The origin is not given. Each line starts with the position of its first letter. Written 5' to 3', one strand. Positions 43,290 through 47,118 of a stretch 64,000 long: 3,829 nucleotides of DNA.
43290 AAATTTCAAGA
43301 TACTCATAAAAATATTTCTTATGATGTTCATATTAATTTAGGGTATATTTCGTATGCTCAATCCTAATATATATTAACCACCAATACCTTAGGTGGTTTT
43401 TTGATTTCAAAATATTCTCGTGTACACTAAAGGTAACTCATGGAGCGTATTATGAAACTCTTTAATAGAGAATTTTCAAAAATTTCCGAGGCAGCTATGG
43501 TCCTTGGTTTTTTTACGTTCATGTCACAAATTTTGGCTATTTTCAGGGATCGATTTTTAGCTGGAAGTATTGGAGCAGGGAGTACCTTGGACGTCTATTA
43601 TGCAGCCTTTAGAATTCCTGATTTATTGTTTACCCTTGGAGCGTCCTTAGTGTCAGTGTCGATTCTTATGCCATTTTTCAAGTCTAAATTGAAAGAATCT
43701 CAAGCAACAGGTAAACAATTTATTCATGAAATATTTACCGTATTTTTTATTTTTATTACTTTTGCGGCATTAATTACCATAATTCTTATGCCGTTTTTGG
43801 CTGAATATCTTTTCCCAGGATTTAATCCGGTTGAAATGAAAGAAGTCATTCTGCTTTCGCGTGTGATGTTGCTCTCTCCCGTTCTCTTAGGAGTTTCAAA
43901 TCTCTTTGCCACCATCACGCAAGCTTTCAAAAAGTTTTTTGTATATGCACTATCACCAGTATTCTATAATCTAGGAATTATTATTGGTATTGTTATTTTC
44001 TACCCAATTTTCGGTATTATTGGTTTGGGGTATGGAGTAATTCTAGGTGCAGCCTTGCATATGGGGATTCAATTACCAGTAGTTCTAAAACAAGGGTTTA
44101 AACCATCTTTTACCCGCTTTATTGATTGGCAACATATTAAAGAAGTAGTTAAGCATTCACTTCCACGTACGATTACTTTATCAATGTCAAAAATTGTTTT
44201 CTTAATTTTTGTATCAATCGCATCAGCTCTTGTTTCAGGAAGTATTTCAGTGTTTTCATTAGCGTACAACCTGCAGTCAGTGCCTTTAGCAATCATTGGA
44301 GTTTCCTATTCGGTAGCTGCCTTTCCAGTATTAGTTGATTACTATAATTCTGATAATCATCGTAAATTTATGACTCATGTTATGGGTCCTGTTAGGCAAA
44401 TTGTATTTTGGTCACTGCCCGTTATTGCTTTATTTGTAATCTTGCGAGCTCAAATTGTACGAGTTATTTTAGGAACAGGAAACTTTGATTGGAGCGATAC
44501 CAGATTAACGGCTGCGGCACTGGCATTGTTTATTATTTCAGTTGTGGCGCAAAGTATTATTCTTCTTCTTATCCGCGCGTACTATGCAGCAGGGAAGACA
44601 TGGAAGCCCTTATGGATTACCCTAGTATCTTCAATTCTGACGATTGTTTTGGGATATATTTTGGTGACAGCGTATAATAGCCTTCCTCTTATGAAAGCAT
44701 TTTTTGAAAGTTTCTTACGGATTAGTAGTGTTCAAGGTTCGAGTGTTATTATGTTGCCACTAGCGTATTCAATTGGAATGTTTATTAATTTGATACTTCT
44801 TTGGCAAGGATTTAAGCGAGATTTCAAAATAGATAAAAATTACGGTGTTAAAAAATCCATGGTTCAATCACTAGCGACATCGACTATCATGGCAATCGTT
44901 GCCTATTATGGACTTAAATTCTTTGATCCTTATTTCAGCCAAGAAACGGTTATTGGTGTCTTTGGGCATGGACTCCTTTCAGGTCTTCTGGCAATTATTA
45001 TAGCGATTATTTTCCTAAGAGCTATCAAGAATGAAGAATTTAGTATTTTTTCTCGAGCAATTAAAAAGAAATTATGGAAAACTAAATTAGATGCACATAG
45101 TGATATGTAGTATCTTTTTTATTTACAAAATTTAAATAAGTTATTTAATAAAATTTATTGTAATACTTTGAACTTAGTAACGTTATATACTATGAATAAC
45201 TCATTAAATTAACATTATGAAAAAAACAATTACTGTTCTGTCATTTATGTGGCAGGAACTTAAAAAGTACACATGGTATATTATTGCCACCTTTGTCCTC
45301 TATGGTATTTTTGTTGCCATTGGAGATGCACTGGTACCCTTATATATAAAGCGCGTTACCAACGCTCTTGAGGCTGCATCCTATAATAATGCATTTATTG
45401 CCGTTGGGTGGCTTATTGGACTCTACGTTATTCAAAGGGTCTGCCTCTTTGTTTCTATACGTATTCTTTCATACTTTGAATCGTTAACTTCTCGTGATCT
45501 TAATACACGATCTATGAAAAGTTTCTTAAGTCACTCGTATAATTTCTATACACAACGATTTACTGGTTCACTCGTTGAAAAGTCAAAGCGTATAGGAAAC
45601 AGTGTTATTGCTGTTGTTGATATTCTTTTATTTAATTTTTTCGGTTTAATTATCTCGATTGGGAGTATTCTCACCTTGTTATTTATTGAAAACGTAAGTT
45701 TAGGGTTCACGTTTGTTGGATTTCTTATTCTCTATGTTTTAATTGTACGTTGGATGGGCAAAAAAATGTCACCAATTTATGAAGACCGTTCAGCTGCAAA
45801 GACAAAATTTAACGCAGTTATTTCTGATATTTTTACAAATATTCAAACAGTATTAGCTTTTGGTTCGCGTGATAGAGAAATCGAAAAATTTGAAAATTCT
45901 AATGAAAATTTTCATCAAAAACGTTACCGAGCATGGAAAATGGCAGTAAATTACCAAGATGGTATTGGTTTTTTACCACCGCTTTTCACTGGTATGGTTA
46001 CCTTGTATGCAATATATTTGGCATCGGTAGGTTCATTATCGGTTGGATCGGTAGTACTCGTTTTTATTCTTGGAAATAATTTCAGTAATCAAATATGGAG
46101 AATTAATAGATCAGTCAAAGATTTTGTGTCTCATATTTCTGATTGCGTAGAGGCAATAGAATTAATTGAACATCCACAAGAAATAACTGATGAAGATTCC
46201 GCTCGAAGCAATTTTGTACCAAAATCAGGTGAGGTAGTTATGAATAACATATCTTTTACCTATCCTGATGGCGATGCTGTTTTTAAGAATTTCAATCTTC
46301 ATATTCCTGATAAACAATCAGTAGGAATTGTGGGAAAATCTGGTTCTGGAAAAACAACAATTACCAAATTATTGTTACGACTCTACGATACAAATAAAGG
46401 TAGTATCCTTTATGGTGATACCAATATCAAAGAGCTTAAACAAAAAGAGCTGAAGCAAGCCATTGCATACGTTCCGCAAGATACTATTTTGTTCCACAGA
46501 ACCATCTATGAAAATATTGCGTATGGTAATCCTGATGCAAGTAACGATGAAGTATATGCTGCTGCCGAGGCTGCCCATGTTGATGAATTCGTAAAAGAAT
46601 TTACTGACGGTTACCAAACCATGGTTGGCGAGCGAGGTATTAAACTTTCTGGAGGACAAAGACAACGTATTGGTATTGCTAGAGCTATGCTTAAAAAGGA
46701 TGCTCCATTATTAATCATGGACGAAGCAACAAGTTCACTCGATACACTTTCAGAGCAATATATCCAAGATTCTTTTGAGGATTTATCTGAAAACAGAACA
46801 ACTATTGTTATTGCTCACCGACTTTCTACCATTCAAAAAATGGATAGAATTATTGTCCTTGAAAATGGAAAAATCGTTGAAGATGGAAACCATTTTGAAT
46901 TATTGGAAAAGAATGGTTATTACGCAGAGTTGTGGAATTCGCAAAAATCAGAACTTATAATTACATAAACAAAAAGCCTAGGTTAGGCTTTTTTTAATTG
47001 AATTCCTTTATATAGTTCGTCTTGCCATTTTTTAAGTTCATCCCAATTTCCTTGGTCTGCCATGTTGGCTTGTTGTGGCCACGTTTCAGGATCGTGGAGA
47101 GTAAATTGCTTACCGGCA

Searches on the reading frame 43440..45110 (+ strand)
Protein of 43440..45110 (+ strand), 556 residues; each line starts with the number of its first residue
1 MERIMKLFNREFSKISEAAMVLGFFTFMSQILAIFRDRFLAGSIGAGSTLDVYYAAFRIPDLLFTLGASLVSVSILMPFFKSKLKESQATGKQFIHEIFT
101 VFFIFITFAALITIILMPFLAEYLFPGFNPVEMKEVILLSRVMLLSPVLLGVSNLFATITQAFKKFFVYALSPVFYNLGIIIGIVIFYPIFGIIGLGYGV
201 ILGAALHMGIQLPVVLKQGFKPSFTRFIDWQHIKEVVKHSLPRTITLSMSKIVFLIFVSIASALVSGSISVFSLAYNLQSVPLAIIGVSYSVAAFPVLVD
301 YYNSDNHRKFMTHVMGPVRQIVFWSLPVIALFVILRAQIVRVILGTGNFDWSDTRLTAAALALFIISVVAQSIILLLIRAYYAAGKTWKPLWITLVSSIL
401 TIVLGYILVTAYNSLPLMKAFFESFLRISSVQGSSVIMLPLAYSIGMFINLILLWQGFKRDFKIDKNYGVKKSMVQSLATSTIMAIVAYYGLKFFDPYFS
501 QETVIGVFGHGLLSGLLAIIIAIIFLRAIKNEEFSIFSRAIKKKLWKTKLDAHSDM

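Call 66: search_protein_families(library=pfam, proteins=[window:43440-45110:+], max_evalue=0.00001)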
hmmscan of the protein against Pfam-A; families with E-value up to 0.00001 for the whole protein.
window:43440-45110:+ (556 aa): 1 family
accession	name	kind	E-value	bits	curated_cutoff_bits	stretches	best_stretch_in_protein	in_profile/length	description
PF03023.19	MurJ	-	1.7e-68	231.8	27.4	1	41-500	2-441/451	Lipid II flippase MurJ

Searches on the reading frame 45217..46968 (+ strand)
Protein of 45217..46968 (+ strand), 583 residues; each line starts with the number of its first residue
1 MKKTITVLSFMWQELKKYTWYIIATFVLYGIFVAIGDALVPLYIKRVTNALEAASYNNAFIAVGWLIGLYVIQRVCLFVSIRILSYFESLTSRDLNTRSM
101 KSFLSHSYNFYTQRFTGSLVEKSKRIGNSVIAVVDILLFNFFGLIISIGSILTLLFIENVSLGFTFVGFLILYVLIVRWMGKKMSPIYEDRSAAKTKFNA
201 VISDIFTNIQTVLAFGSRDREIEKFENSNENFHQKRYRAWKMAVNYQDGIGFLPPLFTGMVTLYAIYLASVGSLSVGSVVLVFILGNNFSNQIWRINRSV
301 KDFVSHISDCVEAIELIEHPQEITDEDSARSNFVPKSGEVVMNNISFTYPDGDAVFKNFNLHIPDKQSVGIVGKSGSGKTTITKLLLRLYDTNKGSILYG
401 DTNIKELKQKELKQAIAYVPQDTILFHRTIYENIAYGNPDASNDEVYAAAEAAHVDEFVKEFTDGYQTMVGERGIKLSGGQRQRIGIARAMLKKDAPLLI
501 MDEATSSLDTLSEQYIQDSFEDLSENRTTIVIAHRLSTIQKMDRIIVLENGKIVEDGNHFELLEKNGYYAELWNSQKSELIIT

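Call 66: search_protein_families(library=pfam, proteins=[window:45217-46968:+], max_evalue=0.00001)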
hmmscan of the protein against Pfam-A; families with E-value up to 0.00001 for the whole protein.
window:45217-46968:+ (583 aa): 3 families
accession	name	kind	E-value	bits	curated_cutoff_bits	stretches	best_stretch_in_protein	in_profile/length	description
PF00005.33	ABC_tran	-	3.8e-29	102.5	25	1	357-506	2-137/137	ABC transporter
PF00664.28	ABC_membrane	-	1.1e-24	88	28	1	28-284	6-267/274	ABC transporter transmembrane region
PF02463.25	SMC_N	-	4.3e-08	33.3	40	1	356-547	10-210/220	RecF/RecN/SMC N terminal domain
